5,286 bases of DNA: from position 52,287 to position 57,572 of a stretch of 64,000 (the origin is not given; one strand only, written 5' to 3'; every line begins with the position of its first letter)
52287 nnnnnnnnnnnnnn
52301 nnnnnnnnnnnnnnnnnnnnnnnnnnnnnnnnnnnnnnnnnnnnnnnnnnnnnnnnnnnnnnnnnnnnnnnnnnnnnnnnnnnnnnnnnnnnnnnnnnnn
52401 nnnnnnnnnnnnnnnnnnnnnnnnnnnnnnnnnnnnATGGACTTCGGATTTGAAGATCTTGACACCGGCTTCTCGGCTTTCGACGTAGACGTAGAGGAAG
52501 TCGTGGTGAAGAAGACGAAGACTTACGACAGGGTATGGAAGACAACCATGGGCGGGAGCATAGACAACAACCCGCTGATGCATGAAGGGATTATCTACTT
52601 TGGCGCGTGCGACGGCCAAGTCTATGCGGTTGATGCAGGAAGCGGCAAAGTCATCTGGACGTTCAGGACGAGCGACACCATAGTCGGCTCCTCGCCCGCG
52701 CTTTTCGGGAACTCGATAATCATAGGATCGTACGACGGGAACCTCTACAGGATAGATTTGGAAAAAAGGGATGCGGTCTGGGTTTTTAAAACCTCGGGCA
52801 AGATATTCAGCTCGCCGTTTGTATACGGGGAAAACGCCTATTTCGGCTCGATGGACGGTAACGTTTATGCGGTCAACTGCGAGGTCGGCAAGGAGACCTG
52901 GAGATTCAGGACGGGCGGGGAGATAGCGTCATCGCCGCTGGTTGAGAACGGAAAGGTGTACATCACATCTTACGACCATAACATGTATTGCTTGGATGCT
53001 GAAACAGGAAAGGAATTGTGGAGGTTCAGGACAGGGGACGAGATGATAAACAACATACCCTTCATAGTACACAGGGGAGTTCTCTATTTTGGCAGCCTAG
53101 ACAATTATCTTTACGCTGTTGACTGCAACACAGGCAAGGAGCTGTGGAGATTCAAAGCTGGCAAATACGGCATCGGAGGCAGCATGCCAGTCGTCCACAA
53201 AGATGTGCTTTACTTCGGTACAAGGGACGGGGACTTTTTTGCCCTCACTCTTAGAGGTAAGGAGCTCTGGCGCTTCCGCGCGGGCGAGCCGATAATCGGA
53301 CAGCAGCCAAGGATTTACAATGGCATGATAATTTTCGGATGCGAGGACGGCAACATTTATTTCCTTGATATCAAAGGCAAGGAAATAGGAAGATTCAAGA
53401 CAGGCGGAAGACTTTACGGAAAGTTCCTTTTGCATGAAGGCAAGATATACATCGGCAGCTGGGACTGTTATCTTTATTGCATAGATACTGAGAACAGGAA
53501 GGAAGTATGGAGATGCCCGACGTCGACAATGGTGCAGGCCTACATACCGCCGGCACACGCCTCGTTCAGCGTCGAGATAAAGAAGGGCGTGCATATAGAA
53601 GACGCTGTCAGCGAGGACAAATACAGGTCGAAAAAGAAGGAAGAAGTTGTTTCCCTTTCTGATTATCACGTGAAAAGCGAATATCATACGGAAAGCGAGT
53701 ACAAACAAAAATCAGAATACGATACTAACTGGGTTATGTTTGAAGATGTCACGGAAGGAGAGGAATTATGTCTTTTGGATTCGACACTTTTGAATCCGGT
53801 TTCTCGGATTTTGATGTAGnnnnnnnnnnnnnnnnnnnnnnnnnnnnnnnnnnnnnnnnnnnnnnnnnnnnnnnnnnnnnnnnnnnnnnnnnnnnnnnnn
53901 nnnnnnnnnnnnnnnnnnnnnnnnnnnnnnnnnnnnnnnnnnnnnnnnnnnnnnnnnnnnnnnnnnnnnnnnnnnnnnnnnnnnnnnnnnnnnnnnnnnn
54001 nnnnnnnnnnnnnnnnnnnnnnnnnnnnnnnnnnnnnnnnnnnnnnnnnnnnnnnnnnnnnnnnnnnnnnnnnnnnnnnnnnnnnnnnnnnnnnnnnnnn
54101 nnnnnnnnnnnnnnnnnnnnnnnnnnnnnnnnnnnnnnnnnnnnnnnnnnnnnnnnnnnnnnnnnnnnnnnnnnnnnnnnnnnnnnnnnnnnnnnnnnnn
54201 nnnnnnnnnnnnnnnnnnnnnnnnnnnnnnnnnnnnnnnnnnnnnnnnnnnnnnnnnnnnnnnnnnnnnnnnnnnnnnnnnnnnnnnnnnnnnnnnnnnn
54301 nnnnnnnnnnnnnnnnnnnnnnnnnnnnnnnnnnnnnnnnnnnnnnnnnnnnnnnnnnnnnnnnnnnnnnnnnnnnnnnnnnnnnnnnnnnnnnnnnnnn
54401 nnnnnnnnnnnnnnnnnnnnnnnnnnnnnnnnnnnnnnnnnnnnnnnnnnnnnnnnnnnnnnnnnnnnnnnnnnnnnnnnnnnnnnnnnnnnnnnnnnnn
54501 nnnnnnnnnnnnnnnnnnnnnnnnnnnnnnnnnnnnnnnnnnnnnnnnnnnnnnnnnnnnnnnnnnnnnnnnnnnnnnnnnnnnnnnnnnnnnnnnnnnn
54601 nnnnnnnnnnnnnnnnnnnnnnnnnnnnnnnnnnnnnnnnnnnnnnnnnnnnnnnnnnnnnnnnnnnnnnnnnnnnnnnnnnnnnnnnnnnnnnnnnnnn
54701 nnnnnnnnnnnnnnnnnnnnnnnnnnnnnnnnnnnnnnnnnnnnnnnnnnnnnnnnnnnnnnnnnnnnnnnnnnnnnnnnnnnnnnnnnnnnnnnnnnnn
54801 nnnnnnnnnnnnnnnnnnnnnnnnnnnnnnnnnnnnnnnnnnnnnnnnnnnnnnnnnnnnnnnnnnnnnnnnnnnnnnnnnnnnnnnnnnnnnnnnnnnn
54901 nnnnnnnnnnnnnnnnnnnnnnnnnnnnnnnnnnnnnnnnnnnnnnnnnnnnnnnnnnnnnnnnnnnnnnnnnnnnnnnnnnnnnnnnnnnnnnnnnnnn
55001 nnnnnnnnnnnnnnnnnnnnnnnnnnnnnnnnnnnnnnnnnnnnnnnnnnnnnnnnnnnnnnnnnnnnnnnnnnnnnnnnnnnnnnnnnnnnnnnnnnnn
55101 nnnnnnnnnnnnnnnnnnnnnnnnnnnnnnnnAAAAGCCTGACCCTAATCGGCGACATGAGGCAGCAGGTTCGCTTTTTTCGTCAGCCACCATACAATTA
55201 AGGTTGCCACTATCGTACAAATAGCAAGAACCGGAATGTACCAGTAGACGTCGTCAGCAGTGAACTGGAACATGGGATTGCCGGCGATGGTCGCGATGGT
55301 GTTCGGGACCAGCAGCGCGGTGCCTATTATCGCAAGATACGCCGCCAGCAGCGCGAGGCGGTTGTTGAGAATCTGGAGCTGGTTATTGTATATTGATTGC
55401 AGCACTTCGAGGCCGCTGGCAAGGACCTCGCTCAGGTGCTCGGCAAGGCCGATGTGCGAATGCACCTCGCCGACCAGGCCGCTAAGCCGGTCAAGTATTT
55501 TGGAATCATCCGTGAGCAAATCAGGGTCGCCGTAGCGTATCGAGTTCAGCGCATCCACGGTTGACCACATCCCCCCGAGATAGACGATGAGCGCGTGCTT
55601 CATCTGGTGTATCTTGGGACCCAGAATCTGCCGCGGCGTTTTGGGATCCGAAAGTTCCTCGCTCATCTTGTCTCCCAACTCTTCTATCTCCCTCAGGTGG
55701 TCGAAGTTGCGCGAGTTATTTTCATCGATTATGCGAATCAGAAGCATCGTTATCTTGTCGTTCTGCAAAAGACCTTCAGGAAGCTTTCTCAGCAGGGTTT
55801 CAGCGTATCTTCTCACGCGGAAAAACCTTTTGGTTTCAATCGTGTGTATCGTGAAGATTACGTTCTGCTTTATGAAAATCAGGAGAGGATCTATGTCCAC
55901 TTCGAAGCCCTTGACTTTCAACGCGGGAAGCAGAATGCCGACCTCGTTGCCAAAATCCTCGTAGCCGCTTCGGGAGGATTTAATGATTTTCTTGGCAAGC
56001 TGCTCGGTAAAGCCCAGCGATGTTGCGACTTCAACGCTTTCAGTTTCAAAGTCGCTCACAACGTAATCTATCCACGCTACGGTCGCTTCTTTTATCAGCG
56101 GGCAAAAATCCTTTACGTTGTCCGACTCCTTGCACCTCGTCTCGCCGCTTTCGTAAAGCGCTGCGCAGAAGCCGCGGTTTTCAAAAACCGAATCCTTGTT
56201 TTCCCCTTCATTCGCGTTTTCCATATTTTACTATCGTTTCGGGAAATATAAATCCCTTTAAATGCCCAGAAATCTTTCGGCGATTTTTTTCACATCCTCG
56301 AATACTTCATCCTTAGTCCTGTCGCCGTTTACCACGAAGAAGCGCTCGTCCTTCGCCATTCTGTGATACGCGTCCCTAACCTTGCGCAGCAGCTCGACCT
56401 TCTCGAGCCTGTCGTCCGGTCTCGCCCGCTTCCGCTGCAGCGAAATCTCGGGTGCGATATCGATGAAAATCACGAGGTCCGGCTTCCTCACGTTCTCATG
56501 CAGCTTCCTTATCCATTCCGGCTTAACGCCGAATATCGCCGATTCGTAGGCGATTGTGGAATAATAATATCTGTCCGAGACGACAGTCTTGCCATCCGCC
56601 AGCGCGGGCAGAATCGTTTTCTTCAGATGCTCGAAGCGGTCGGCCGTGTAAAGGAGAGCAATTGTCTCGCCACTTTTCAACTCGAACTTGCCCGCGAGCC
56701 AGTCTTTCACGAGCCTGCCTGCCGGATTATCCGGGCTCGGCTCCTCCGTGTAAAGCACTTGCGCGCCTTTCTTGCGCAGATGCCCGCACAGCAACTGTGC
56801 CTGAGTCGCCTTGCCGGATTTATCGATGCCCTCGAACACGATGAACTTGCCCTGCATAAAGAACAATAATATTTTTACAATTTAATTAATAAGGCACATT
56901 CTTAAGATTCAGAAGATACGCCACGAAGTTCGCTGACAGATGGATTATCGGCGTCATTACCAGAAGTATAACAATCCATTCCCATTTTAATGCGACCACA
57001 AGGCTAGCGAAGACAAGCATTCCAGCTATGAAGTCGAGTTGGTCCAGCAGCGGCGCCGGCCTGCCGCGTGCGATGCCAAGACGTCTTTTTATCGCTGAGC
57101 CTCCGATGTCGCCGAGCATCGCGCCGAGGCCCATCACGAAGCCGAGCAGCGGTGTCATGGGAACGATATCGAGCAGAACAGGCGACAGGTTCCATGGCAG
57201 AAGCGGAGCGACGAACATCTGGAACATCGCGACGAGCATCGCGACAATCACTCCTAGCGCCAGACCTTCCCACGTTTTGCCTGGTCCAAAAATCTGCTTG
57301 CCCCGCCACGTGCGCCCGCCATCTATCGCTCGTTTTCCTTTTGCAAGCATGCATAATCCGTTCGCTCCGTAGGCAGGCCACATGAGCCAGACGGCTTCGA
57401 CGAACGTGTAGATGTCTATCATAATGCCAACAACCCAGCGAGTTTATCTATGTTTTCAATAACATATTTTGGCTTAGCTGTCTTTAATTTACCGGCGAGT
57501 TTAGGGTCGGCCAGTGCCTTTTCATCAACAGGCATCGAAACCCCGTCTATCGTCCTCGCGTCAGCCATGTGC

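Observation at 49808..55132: Staircase of four overlapping, apparently cytoplasmic 8-bladed PQQ-like beta-propeller paralogues: a candidate uncharacterised multi-subunit system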

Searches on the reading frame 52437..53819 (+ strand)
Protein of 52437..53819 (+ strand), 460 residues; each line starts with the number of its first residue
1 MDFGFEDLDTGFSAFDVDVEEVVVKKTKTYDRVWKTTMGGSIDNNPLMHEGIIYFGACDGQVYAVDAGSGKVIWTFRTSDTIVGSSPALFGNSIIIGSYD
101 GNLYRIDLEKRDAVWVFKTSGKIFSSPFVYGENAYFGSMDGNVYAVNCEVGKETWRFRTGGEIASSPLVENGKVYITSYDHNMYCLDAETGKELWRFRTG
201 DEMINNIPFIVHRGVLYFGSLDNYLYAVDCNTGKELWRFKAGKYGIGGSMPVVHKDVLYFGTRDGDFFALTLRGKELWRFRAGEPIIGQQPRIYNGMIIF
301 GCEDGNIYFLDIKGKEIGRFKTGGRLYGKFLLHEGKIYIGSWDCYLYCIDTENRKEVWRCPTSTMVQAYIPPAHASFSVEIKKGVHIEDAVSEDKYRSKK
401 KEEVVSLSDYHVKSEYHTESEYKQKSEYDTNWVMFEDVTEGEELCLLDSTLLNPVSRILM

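Call 3: search_protein_families(library=pfam, proteins=[window:52437-53819:+], max_evalue=0.01)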
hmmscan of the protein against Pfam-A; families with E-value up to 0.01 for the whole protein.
window:52437-53819:+ (460 aa): 15 families
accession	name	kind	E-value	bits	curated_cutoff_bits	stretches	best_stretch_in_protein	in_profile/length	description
PF13570.13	Beta-prop_ACSF4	-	3.8e-71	240.6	133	2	135-367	23-258/329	Beta-alanine-activating enzyme, beta-propeller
PF13360.13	PQQ_2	-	1.6e-41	142.9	27.6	3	128-205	31-107/233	Outer membrane protein assembly factor BamB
PF01011.28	PQQ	-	8.1e-24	84.7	26.7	3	164-218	50-104/595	Glucose/ethanol/alcohol dehydrogenase, beta-propeller domain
PF25292.1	Beta-prop_CGLA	-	1.2e-14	54.9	26.8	1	174-244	47-117/316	Lambda-carrageenase beta-propeller domain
PF23414.1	Beta-prop_EML_2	-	2.1e-08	34.3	90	1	137-233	16-113/266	Echinoderm microtubule-associated protein second beta-propeller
PF24807.1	WD40_CDC20-Fz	-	1.3e-07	31.6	200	0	179-276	27-124/292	CDC20/Fizzy WD40 domain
PF25174.1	Beta-prop_THOC3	-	5.1e-05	22.9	305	1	56-241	65-253/272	THOC3 beta-propeller domain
PF12894.13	ANAPC4_WD40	-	0.00027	21.6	22.9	0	20-81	17-81/91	Anaphase-promoting complex subunit 4 WD40 domain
PF14435.11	SUKH-4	-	0.00097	19.7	25.5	0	33-80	62-109/179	SUKH-4 immunity protein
PF21959.2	DUF6923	-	0.0018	18.6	27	0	59-148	108-203/234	Repeat of unknown function (DUF6923)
PF17005.11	WD40_like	-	0.0039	17.1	40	0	51-184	13-144/301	WD40-like domain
PF25173.1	Beta-prop_WDR3_1st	-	0.0049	17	154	0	134-242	44-154/184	WDR3 first beta-propeller domain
PF09346.15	SMI1_KNR4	-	0.0051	17.9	25.4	0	414-448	61-93/125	SMI1 / KNR4 family (SUKH-1)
PF25171.1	Beta-prop_WDR36-Utp21_1st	-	0.0075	16.2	80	0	68-132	93-204/266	WDR36/Utp21 first beta-propeller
PF24796.1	WDR55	-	0.0078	15.7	200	0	172-313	29-167/296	WDR55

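Call 34: search_protein_families(library=ncbifam, proteins=[window:52437-53819:+], max_evalue=0.001)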
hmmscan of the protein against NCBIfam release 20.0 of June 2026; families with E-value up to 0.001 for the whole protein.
window:52437-53819:+ (460 aa): 7 families
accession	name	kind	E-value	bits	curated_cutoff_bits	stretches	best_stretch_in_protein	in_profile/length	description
TIGR03300.1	assembly_YfgL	equivalog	2.9e-47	161.1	285.2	4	84-238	58-215/377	outer membrane protein assembly factor BamB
NF053615.1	SerThrKinAfsKStmc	equivalog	2e-40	139.2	1300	4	96-192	710-805/809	protein serine/threonine kinase AfsK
NF008351.0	PRK11138.1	equivalog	3.3e-31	108.2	423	3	104-198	93-187/394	outer membrane protein assembly factor BamB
TIGR04528.1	acido_non_PQQ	subfamily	1.7e-29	103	650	4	162-240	49-129/493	acido-empty-quinoprotein group A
TIGR03075.1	PQQ_enz_alc_DH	subfamily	1.5e-28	99.7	480.05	2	165-246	63-153/530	PQQ-dependent dehydrogenase, methanol/ethanol family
TIGR03074.1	PQQ_membr_DH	subfamily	1.4e-13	49.6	832.65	1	164-218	206-260/783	membrane-bound PQQ-dependent dehydrogenase, glucose/quinate/shikimate family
NF041516.1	PA2928_fam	subfamily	9.3e-06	25.2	70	0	62-108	71-366/376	PA2928 family protein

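Call 35: search_protein_families(library=padloc, proteins=[window:52437-53819:+], max_evalue=0.01)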
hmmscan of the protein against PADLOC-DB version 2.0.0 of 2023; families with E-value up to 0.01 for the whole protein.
window:52437-53819:+ (460 aa): 0 families

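Call 52: find_encoding_contigs(protein=window:52437-53819:+, flank=10000, max_places=4)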
Protein window:52437-53819:+ (460 aa): no gene with exactly this product is on record in the collection.
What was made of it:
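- Tried and rejected: Exact look-up of the window protein in public assemblies: not on record (call 52).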

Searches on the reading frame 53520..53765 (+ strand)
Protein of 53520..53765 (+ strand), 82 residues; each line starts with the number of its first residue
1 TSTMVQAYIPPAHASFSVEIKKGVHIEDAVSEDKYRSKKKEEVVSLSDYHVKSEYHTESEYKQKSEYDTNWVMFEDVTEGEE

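Call 31: find_homologous_proteins(query=window:53520-53765:+, max_evalue=0.001)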
Query seq(82 aa) (82 aa): 2 proteins with E <= 0.001 among 2 candidates.
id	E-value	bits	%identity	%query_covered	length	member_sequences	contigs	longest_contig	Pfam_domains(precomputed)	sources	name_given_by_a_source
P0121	3.7e-24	102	60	100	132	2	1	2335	-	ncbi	-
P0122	5.0e-11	60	52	87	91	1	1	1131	-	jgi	-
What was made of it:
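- Tried and rejected: Word-index search with the C-tail alone: it returned only two fragments and was uninformative (call 31).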

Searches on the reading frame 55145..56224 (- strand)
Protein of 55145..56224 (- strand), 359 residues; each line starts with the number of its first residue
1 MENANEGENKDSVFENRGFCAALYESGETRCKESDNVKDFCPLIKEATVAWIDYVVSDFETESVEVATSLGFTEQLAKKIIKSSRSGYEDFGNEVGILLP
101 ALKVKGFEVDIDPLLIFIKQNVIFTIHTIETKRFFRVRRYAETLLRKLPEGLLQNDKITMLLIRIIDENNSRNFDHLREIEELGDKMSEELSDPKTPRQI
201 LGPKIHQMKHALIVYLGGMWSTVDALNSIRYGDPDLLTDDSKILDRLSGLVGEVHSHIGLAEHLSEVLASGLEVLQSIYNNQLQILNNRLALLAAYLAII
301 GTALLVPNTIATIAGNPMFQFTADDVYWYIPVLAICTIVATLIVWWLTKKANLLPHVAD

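Call 67: search_protein_families(library=pfam, proteins=[window:55145-56224:-], max_evalue=0.0001)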
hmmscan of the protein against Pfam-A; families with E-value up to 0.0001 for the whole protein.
window:55145-56224:- (359 aa): 1 family
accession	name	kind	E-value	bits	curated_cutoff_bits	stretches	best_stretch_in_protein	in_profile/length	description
PF01544.23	CorA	-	1.8e-21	77.1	27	1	47-349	2-292/292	CorA-like Mg2+ transporter protein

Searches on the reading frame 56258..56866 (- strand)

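Call 67: search_protein_families(library=pfam, proteins=[window:56258-56866:-], max_evalue=0.0001)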
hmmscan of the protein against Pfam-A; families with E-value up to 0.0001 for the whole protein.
window:56258-56866:- (202 aa): 2 families
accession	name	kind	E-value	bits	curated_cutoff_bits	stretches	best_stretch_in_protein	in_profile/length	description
PF02223.23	Thymidylate_kin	-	5.3e-44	150.6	27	1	11-191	1-184/185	Thymidylate kinase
PF13521.12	AAA_28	-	3.9e-05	24.4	27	1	71-171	53-150/164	AAA domain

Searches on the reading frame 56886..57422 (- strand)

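Call 67: search_protein_families(library=pfam, proteins=[window:56886-57422:-], max_evalue=0.0001)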
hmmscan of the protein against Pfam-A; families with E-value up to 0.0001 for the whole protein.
window:56886-57422:- (178 aa): 2 families
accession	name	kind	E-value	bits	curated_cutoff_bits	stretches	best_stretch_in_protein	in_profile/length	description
PF01864.22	CarS-like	-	1.1e-43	149.7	22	1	8-178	6-175/175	CDP-archaeol synthase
PF01148.25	CTP_transf_1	-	1.1e-09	39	24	1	46-117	167-230/264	Cytidylyltransferase family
